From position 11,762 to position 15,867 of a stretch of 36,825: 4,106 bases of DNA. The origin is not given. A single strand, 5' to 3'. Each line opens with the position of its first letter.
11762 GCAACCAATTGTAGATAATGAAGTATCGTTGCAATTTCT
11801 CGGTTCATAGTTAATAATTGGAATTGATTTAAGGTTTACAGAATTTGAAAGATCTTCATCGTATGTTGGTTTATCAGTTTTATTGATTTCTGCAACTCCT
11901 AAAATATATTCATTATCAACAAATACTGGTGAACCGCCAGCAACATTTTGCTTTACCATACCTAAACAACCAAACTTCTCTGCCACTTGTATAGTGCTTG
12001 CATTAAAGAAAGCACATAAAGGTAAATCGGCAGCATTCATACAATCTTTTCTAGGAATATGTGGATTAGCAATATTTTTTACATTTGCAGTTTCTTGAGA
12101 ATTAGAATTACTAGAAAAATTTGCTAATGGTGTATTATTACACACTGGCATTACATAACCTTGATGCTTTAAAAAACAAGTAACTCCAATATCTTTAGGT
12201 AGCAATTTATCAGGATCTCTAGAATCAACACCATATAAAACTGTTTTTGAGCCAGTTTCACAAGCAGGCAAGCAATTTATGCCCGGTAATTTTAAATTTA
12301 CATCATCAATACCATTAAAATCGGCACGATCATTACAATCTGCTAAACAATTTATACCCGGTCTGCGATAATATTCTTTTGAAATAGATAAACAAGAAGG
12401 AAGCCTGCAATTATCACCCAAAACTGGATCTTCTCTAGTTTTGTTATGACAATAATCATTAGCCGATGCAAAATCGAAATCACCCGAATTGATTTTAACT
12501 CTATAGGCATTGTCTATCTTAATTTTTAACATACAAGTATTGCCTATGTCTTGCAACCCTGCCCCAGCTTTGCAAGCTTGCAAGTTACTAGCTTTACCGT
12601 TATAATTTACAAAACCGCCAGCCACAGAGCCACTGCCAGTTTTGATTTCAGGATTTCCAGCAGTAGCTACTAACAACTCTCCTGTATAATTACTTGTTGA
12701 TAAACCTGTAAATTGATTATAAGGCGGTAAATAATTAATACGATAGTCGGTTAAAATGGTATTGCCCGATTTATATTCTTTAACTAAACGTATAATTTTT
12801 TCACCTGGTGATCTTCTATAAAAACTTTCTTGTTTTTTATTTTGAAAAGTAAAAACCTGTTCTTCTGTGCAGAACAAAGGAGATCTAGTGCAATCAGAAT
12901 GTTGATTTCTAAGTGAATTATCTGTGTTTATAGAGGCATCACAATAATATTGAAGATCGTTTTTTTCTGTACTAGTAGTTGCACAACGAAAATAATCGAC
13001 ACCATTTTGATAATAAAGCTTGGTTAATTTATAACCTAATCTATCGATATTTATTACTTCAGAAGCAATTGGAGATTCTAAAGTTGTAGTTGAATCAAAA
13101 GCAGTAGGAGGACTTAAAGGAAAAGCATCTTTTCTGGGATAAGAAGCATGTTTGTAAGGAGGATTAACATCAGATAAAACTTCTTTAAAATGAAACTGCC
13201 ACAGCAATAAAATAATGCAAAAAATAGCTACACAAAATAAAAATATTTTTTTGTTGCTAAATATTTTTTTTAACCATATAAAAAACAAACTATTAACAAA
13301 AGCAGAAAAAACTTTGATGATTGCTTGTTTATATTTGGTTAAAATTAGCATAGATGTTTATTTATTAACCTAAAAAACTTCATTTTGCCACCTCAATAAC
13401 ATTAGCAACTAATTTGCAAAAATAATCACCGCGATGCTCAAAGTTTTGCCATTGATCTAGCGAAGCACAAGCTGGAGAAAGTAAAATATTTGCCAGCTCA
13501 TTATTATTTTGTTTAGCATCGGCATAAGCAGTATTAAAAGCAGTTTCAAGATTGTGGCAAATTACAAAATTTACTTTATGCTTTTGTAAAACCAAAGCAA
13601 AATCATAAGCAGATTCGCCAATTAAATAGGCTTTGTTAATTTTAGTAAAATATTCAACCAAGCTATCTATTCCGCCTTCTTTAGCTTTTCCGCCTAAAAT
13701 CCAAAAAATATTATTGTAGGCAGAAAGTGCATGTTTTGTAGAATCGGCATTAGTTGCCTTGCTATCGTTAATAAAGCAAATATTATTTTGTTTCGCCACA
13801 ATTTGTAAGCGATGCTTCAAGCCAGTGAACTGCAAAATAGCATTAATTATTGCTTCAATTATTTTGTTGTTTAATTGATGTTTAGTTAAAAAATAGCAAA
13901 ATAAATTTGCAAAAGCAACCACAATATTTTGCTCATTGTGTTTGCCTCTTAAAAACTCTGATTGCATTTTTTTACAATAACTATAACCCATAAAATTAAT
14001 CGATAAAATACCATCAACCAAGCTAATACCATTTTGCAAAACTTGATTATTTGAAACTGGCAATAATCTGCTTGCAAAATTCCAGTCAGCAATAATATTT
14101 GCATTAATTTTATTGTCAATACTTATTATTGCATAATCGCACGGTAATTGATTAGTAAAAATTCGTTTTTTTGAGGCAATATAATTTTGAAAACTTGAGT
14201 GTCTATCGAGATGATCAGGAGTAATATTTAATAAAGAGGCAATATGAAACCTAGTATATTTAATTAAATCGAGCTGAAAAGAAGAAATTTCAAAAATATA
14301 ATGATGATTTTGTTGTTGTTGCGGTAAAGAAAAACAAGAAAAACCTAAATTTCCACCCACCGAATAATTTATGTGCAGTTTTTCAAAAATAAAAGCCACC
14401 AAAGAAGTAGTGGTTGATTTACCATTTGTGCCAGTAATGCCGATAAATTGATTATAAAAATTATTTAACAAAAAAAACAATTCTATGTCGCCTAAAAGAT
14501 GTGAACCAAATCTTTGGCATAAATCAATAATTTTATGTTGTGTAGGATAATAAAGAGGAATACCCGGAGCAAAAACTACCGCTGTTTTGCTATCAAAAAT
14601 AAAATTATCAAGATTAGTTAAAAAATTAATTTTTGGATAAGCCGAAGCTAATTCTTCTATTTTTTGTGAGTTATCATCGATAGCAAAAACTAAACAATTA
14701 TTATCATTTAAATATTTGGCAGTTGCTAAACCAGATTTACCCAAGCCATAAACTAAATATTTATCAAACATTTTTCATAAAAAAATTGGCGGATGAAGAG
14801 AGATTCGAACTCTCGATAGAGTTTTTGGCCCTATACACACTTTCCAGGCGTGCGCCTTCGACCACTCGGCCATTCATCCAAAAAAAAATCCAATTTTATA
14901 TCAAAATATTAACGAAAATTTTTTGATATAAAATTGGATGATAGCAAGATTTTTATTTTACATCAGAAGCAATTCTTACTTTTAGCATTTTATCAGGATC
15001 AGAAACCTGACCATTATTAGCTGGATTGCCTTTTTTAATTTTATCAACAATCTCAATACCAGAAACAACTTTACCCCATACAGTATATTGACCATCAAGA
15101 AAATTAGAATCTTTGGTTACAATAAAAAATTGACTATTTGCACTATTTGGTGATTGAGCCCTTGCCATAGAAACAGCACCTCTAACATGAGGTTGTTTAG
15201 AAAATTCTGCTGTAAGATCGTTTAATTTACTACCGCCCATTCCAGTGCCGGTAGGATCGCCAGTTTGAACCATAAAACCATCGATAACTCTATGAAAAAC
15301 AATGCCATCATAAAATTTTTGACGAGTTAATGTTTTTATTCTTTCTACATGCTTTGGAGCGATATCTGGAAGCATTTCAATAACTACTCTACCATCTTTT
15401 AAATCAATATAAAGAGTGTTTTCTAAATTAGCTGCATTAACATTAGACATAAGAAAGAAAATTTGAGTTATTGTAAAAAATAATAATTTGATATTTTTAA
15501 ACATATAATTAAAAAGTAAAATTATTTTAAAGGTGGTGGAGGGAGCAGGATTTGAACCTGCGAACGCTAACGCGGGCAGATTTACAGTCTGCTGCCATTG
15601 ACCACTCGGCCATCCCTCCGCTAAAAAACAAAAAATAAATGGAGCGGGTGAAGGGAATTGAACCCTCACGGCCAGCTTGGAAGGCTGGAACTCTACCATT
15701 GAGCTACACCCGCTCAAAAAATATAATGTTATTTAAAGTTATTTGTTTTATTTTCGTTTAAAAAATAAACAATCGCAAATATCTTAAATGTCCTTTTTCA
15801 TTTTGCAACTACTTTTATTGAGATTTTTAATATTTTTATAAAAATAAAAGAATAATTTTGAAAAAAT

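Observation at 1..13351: A hidden 13.35-kb open reading frame encodes a cysteine-rich membrane-anchored protein of more than 4,450 aa with no recognisable domain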

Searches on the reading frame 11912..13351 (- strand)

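Call 34: search_protein_families(library=pfam, proteins=[window:11912-13351:-], max_evalue=10)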
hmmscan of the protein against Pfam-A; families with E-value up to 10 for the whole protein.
window:11912-13351:- (480 aa): 1 family
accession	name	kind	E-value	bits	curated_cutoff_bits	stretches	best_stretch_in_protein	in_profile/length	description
PF13347.12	MFS_2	-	0.34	9.8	27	1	13-50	268-305/427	MFS/sugar transport protein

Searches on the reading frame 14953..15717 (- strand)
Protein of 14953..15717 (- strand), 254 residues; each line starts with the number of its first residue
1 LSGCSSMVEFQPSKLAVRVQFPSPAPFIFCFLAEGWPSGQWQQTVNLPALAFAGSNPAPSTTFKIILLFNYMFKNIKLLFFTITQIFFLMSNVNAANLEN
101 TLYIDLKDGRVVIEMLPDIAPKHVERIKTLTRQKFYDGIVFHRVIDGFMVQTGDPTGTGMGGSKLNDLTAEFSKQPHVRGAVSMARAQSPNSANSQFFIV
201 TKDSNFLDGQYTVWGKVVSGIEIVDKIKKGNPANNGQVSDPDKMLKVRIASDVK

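Call 6: search_protein_families(library=ncbifam, proteins=[window:14953-15717:-], max_evalue=0.00001)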
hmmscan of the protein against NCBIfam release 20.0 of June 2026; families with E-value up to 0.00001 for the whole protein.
window:14953-15717:- (254 aa): 2 families
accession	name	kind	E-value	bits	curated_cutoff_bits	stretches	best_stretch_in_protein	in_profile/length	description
NF008057.0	PRK10791.1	equivalog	8.4e-23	80.9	297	1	107-239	7-148/164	peptidylprolyl isomerase B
NF008151.0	PRK10903.1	equivalog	3.9e-22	78.6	308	1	72-236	1-171/190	peptidylprolyl isomerase A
